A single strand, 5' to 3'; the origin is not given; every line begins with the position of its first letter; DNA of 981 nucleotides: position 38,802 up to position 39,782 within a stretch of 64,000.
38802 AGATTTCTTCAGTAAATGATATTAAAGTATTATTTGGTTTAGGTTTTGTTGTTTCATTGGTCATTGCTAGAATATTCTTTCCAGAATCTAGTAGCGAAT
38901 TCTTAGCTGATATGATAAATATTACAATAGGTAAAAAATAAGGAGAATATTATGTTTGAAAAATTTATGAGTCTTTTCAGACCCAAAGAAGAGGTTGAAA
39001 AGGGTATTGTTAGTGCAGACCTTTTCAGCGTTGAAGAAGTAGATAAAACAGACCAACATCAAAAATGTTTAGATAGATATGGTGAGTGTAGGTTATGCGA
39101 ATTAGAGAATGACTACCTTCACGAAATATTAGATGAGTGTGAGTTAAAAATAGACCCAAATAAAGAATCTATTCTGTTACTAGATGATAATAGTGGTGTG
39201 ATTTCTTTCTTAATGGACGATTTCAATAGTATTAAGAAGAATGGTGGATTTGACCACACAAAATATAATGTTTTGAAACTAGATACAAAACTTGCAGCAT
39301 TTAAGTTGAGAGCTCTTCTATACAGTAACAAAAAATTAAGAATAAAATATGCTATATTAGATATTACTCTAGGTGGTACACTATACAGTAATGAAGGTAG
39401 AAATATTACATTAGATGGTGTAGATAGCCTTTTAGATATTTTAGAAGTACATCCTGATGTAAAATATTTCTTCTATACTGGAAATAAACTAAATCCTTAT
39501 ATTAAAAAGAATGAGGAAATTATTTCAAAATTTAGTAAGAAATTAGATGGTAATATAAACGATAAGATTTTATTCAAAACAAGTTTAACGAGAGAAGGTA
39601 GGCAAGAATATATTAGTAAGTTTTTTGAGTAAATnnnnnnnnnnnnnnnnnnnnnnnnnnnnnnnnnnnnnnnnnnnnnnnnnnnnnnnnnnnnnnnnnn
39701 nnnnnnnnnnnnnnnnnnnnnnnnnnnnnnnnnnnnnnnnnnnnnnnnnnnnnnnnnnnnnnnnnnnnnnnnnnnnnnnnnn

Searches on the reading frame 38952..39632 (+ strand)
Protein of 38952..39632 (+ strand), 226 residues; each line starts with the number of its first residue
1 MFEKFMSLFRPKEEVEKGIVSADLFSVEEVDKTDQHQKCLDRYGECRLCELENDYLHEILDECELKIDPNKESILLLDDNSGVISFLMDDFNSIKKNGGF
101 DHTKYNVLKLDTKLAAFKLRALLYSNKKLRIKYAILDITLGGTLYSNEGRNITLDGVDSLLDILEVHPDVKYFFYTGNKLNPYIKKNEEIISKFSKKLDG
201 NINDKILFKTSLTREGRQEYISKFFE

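Call 3: search_protein_families(library=pfam, proteins=[window:38952-39632:+], max_evalue=1)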
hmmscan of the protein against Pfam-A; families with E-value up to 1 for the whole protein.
window:38952-39632:+ (226 aa): 0 families

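Call 4: search_protein_families(library=phrogs, proteins=[window:38952-39632:+], max_evalue=0.01)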
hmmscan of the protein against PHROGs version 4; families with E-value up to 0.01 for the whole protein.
window:38952-39632:+ (226 aa): 1 family
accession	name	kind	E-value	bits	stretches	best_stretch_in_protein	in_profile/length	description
phrog_25950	-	unknown function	0.0089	16.4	0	79-138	220-277/282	-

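Call 6: search_protein_families(library=ncbifam, proteins=[window:38952-39632:+], max_evalue=1)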
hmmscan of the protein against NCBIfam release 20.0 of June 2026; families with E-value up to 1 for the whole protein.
window:38952-39632:+ (226 aa): 1 family
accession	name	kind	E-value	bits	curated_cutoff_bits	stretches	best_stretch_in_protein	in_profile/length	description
TIGR04416.1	group_II_RT_mat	equivalog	0.095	11.8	300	1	55-135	232-311/353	group II intron reverse transcriptase/maturase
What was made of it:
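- On Response-regulator transcription factors (OmpR/PhoB, NarL/FixJ, LytTR, NtrC classes): No Pfam or NCBIfam domain outside the receiver (calls 3, 6).
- The RR has no output domain (calls 3, 6).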

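Call 7: search_protein_families(library=padloc, proteins=[window:38952-39632:+], max_evalue=1)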
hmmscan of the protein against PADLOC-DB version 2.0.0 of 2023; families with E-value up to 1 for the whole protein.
window:38952-39632:+ (226 aa): 0 families
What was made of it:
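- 38952..39632 (+): Module gene 2: a soluble 226-aa response-regulator-like protein, made of a variable N-terminal extension plus a divergent receiver (REC) domain, with no DNA-binding output domain. No Pfam, NCBIfam or PADLOC hit for this sequence (calls 3, 6, 7).
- Tried and rejected: Pfam, NCBIfam and PADLOC scans of the RR gave nothing (calls 3, 6, 7).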

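Call 10: search_dna_similar(query=window:38952-39632:+, collection=phages, mode=protein, max_rows=30, max_evalue=0.01)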
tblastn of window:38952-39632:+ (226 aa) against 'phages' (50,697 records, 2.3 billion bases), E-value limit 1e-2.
No match.

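Call 11: find_homologous_proteins(query=window:38952-39632:+, max_evalue=0.01)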
Query window:38952-39632:+ (226 aa): 19 proteins with E <= 0.01 among 257 candidates.
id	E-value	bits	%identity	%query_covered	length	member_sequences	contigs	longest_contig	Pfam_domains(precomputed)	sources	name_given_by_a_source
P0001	1.0e-143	494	100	100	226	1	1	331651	-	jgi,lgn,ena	-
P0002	7.8e-87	309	66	100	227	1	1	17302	-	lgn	-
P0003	4.0e-65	238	63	83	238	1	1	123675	-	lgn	-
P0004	7.1e-63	230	55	93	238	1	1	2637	-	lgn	-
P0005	2.8e-58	215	49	100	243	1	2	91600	-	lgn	-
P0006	3.2e-57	212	59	77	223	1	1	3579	-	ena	-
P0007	4.7e-57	211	50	97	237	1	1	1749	-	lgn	-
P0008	2.4e-56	209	50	100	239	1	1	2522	-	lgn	-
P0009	2.5e-56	209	54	82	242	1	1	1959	-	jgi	jgi:hypothetical protein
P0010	1.4e-39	154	42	99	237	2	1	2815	-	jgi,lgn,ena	-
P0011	4.0e-37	146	41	96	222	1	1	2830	-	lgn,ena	-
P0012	7.4e-37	145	49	71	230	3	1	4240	-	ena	-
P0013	3.1e-36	143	48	69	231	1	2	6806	-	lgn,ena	-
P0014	2.7e-33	134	38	98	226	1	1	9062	-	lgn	-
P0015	5.3e-33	133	38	100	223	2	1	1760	-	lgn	-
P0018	1.9e-28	118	35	100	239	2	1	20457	-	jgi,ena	-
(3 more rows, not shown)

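Call 16: find_encoding_contigs(protein=P0003, flank=10000, max_places=2)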
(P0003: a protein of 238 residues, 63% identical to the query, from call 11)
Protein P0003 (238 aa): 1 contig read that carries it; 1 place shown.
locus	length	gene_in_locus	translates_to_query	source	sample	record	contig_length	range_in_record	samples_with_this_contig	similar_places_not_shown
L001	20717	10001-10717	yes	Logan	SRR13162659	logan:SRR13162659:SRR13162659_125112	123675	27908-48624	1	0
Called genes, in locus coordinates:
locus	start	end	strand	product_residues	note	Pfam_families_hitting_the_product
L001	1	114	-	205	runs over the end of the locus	-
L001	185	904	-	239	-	-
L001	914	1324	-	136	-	-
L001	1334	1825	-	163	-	-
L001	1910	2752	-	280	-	PF10127:RlaP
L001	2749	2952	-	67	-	-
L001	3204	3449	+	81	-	-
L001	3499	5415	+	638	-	-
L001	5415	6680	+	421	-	-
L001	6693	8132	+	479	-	PF13385:Laminin_G_3 (weak)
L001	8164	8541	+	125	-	-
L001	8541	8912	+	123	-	-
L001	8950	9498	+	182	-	-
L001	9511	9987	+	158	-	-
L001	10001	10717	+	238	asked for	-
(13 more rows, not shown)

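Call 17: find_encoding_contigs(protein=P0018, flank=10000, max_places=2)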
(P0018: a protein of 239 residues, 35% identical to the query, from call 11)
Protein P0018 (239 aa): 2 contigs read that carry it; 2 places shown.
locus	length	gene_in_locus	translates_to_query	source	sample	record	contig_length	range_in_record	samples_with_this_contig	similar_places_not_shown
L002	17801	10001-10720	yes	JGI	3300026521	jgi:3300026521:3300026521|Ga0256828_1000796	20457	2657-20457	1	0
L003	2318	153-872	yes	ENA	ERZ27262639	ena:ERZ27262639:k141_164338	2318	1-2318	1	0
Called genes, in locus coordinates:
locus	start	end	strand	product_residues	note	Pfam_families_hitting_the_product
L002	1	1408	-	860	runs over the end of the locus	PF00004:AAA (weak), PF07728:AAA_5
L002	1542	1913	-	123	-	-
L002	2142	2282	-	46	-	-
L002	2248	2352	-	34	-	-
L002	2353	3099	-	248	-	PF00149:Metallophos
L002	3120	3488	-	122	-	-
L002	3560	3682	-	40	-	-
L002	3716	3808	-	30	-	-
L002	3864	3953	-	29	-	-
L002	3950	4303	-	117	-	-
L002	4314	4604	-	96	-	-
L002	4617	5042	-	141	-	-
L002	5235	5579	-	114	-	-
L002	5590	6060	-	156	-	PF00782:DSPc (weak)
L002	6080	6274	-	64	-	-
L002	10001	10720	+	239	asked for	-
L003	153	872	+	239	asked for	-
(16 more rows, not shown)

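Call 23: predict_structure(alignment_id=A1)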
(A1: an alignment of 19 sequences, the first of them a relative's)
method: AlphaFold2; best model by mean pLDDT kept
length: 226 residues; sequences in the alignment: 19
mean_pLDDT: 85.7   pTM: 0.78
mean pLDDT of the five models: 85.7, 85.1, 84.5, 84.4, 84.0
residues with pLDDT >= 90: 136; 70-90: 57; 50-70: 12; < 50: 21
segments of 3 or more residues with pLDDT < 50: 1-4, 6-21
pLDDT, mean of each block of 10 residues (from residue 1): 48 43 52 76 84 87 84 97 95 96 96 95 89 96 87 96 97 92 92 95 92 93 94
secondary structure, 60 per line:
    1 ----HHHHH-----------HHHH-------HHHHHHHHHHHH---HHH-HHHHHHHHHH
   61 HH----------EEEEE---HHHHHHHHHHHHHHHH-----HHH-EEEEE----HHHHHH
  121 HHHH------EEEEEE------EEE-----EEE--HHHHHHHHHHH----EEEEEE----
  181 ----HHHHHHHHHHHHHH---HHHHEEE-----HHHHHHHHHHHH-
elements in order: H5-9 H21-24 H32-43 H51-62 E73-77 H81-96 E106-110 H115-124 E131-136 E143-145 E151-153 H156-166 E171-176 H185-198 H202-205 E206-208 H214-225
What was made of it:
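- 38952..39632 (+): AF2 model with pLDDT 85.7, about 95 over residues 70-226 (call 23).
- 39165..39629 (+): REC domain (residues 72-226): beta1 73-77, alpha1 81-96, beta2 106-110, alpha2 115-124, beta3 131-136, hairpin 143-153, alpha3 156-166, beta4 171-176, alpha4 185-198, beta5 206-208, alpha5 214-225. Secondary structure of the model (call 23).
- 39378..39410 (+): An insertion of about 11 residues forming a beta-hairpin (residues 143-153) in the beta3-alpha3 loop next to the phosphorylation site. Canonical receivers lack it. Model strands 143-145 and 151-153 (call 23).
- On Receiver (REC, CheY-like) domain: AF2 model with pLDDT about 95 shows five alternating beta/alpha units over residues 73-225 (call 23).
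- AF2 pLDDT is about 95 over the domain, with (beta-alpha)5 order (call 23). The nucleophile sits at beta3, not beta1 as in HAD enzymes (call 23).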

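Call 26: fold_search(model_id=the predicted structure, library=pdb)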
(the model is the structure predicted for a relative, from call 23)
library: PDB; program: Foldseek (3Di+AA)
matches with E <= 10: 1368; with E <= 0.001: 10
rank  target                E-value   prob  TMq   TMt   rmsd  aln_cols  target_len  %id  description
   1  1pey_C                5.2e-05  1.00  0.39  0.67   4.5       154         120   18  Crystal structure of the Response Regulator Spo0F complexed with Mn2+ (released 2004-05-18)
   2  1nat                  8.2e-05  1.00  0.39  0.68   4.2       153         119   17  CRYSTAL STRUCTURE OF SPOOF FROM BACILLUS SUBTILIS (released 1998-10-14)
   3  6eo2                  1.5e-04  1.00  0.39  0.42   4.3       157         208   17  Conformational dynamism for DNA interaction in Salmonella typhimurium RcsB response regulator. S207C crossed (released 2017-11-15)
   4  1srr_C                1.7e-04  1.00  0.40  0.68   4.4       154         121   19  CRYSTAL STRUCTURE OF A PHOSPHATASE RESISTANT MUTANT OF SPORULATION RESPONSE REGULATOR SPO0F FROM BACILLUS SUBTILIS (released 1997-04-21)
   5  3q15_C                3.3e-04  1.00  0.38  0.68   4.7       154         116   17  Crystal Structure of RapH complexed with Spo0F (released 2011-02-23)
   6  1srr_B                3.3e-04  1.00  0.38  0.66   5.6       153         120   18  CRYSTAL STRUCTURE OF A PHOSPHATASE RESISTANT MUTANT OF SPORULATION RESPONSE REGULATOR SPO0F FROM BACILLUS SUBTILIS (released 1997-04-21)
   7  2vuh                  4.8e-04  1.00  0.40  0.64   3.7       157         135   17  Crystal structure of the D55E mutant of the HupR receiver domain (released 2008-11-11)
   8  6c40_B                6.2e-04  1.00  0.39  0.67   4.7       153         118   16  CheY41PyTyrD54K from Thermotoga maritima (released 2018-10-17)
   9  5vxn_C                6.2e-04  1.00  0.39  0.42   5.3       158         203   16  Structure of two RcsB dimers bound to two parallel DNAs. (released 2018-03-07)
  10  6ifh                  9.0e-04  1.00  0.39  0.66   4.4       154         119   17  Unphosphorylated Spo0F from Paenisporosarcina sp. TG-14 (released 2019-01-16)
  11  3crn_A                1.0e-03  1.00  0.37  0.59   4.5       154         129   19  Crystal structure of response regulator receiver domain protein (CheY-like) from Methanospirillum hungatei JF-1 (released 2008-04-22)
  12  3kcn_B                1.2e-03  1.00  0.38  0.56   5.2       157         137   16  The crystal structure of adenylate cyclase from Rhodopirellula baltica (released 2009-11-17)
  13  7w9h_A                1.4e-03  1.00  0.38  0.64   4.7       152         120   14  Crystal structure of the receiver domain of the transcription regulator FleR from Pseudomonas aeruginosa (released 2022-12-14)
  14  2vui                  1.5e-03  1.00  0.39  0.60   4.2       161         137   18  Crystal structure of the HupR receiver domain in inhibitory phospho- state (released 2008-11-11)
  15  8p6f_B                1.5e-03  1.00  0.38  0.19   4.6       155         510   17  Crystal structure of PorX-Fj (released 2024-04-03)
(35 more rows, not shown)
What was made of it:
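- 38952..39632 (+): Foldseek PDB hits are receiver domains (call 26).
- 39165..39629 (+): PDB fold matches Spo0F, RcsB-REC, HupR-REC and CheY, with probability 1.00 and TM about 0.67 normalised to the target (call 26).
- On Receiver (REC, CheY-like) domain: Foldseek PDB hits are receiver domains (Spo0F, RcsB, HupR, CheY) with probability 1.0 and TM about 0.67 (call 26).
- The PDB neighbours are receiver domains: Spo0F at E=5e-5, probability 1.0 (call 26). Its best structural neighbour is the relay protein Spo0F (call 26).
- Tried and rejected: The nucleophile position and the dominance of receiver hits argue against them (calls 23, 26).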

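Call 28: search_solved_structures(query=A1, max_evalue=10, show_alignments=2)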
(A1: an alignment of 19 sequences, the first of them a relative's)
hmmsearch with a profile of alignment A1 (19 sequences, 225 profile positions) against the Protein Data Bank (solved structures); distinct sequences matched with E-value up to 10: 12.
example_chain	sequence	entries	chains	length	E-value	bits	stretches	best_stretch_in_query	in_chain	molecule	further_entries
4rv3_A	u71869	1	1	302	0.24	14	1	155-200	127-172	1-phosphatidylinositol phosphodiesterase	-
4s3g_A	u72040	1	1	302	0.24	14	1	155-200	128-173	1-phosphatidylinositol phosphodiesterase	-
3v16_A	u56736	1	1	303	0.24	14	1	155-200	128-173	1-phosphatidylinositol phosphodiesterase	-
4i90_A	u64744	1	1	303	0.24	14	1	155-200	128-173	1-phosphatidylinositol phosphodiesterase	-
3v18_A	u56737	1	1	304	0.25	14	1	155-200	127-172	1-phosphatidylinositol phosphodiesterase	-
4i8y_A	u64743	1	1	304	0.25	14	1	155-200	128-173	1-phosphatidylinositol phosphodiesterase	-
3v1h_A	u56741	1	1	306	0.25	14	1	155-200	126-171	1-phosphatidylinositol phosphodiesterase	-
4f2b_A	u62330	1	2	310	0.25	14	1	155-200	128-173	1-phosphatidylinositol phosphodiesterase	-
4f2t_A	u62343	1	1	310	0.25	14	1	155-200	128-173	1-phosphatidylinositol phosphodiesterase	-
4f2u_A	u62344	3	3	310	0.25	14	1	155-200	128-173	1-phosphatidylinositol phosphodiesterase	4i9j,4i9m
4i9t_A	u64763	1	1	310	0.25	14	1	155-200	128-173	1-phosphatidylinositol phosphodiesterase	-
4q7e_A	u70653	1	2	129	1.9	11.1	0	68-90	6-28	Response regulator of a two component regulatory system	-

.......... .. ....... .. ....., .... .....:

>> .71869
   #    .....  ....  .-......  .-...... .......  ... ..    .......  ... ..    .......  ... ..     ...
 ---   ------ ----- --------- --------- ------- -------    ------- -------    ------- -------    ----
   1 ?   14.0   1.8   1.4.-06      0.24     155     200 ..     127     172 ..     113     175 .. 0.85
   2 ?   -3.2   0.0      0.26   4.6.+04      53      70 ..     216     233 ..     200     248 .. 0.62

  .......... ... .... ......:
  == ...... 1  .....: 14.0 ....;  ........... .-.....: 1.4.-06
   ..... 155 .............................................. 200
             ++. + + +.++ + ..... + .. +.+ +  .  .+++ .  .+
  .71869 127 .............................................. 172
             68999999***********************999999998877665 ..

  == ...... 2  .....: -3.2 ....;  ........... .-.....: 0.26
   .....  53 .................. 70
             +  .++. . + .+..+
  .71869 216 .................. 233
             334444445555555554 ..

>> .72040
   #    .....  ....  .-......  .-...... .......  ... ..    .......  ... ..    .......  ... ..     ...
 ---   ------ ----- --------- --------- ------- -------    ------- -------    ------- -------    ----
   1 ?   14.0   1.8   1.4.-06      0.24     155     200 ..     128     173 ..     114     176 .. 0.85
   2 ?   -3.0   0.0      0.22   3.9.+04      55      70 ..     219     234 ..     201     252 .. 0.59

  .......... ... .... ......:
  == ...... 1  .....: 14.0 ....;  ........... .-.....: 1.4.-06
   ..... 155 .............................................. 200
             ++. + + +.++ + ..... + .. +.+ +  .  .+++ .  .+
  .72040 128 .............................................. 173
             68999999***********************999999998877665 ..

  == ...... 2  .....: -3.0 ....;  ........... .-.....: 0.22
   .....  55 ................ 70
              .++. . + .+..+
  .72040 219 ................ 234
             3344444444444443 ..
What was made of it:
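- Tried and rejected: A profile of the 19 close RR homologs against all PDB sequences gave only chance-level hits (call 28).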

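Call 33: find_related_loci(query=A1, collection=viral_contigs, flank=4000)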
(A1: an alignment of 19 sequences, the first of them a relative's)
Query A1 (226 aa) in viral_contigs; peptide patterns used: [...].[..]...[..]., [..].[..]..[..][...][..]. (x = any residue, [..] = any of these).
98 stretches matched a pattern; 8 encode a relative of the query (tblastn E <= 1e-3); 8 distinct loci.
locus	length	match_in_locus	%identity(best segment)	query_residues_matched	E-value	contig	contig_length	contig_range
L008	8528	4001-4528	47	45-224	6e-41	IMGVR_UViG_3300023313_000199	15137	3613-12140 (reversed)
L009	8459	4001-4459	47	71-225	1e-39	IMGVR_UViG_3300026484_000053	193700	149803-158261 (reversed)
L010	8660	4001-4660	38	1-223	4e-39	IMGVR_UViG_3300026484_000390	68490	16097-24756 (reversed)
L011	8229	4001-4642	38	5-221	3e-37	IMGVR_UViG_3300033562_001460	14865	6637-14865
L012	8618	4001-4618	38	16-225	1e-34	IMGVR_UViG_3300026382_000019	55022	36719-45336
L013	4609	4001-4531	39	43-221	7e-29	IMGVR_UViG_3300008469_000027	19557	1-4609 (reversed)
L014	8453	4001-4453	42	70-221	1e-27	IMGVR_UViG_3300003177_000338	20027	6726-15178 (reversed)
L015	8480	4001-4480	35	58-222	4e-23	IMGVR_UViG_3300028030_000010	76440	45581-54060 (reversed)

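Call 35: find_related_loci(query=A1, collection=genome_contigs, flank=6000)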
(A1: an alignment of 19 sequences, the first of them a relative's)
Query A1 (226 aa) in genome_contigs; peptide patterns used: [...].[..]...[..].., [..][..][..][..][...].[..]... (x = any residue, [..] = any of these).
80 stretches matched a pattern; 1 encode a relative of the query (tblastn E <= 1e-3); 1 distinct loci.
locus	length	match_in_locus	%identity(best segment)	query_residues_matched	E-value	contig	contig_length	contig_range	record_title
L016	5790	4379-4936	41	46-225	1e-37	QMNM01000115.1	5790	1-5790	MAG: Candidatus Cloacimonadota bacterium isolate B8_G9 B8_Guay9_scaffold_24911, whole genome shotgun sequence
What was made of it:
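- Closest known: Bacterial HisKA-type two-component pairs with a single-domain response regulator. Different: Encoded by phages and essentially absent from cellular genomes (call 35).
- One RR homolog lies in a Cloacimonadota MAG (call 35).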

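Call 58: search_protein_representatives(alignment_id=A1)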
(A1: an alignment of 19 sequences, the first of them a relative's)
Query: 19 sequences, 225 profile positions. Proteins with E-value up to 0.001 (for the whole library): 316; up to 1e-10: 195; up to 1e-30: 62. The best 150 are listed.
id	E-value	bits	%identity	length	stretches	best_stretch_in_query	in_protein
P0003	2.1e-89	315.2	-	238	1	2-224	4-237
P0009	1.9e-88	312.1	-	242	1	5-224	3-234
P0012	2.7e-84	298.5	-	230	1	1-224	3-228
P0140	1.9e-75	269.6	-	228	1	2-223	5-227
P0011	1.4e-74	266.7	-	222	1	1-224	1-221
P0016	7.6e-74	264.3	-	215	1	1-224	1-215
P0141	2.5e-72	259.3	-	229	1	1-222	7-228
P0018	2.4e-70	252.9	-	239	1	1-224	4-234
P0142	5.2e-70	251.8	-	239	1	1-224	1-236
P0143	5.5e-69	248.4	-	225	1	2-224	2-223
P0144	3.5e-67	242.5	-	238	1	1-224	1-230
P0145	6.5e-65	235.1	-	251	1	5-222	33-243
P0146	1.3e-61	224.2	-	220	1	3-224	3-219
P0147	1.7e-61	223.9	-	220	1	1-223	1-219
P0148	2.8e-61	223.2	-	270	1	16-224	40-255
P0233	5.4e-19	84.9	-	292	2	127-210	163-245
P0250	2.6e-16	76.1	-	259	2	124-223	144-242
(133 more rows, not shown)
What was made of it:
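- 38952..39632 (+): The family has 316 clusters at 50% identity, all 190-290 aa (call 58).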

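Call 61: search_protein_families(library=pfam, alignment_id=A5, max_evalue=0.01)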
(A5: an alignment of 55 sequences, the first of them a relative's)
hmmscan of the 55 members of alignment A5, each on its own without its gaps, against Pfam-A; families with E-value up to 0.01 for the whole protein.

A. member 1, P0001 (226 aa): 0 families

B. families by the number of members that match (of 55 scanned): 7 families
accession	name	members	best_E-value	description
PF00072.30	Response_reg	14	4.6e-06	Response regulator receiver domain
PF17535.7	DUF5454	1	0.0015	Family of unknown function (DUF5454)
PF17029.10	DUF5100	1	0.0027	Domain of unknown function (DUF5100)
PF22794.1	jr-ZPR1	1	0.0058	ZPR1 jelly-roll domain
PF04203.18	Sortase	1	0.0073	Sortase domain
PF03031.24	NIF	1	0.0083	NLI interacting factor-like phosphatase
PF24142.1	Beta-sand_ComC_1st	1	0.0094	EGF-like domain-containing protein ComC first beta-sandwich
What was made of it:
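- Pfam Response_reg hits 14/55 divergent members, best E=4.6e-6 (call 61).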

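Call 83: find_encoding_contigs(protein=P0250, flank=5000, max_places=2)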
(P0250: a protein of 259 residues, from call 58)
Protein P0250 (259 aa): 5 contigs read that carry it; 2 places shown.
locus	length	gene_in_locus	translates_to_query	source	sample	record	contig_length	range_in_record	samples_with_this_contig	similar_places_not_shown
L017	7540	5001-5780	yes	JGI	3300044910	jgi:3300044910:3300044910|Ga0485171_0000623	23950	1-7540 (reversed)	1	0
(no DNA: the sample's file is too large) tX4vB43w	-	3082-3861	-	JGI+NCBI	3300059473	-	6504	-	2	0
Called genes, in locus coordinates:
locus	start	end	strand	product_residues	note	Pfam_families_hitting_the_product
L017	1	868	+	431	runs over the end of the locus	-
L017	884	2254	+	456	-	-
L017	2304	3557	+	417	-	-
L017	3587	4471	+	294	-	-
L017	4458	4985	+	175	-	-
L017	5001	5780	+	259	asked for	-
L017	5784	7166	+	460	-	-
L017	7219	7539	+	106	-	?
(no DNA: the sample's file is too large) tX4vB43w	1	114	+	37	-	?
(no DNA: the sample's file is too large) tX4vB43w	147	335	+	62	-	-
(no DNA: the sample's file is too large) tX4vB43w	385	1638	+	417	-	-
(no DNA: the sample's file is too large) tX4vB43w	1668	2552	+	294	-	-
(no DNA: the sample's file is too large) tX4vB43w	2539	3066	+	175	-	-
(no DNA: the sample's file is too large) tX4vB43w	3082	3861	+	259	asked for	-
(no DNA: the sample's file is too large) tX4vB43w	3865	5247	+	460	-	-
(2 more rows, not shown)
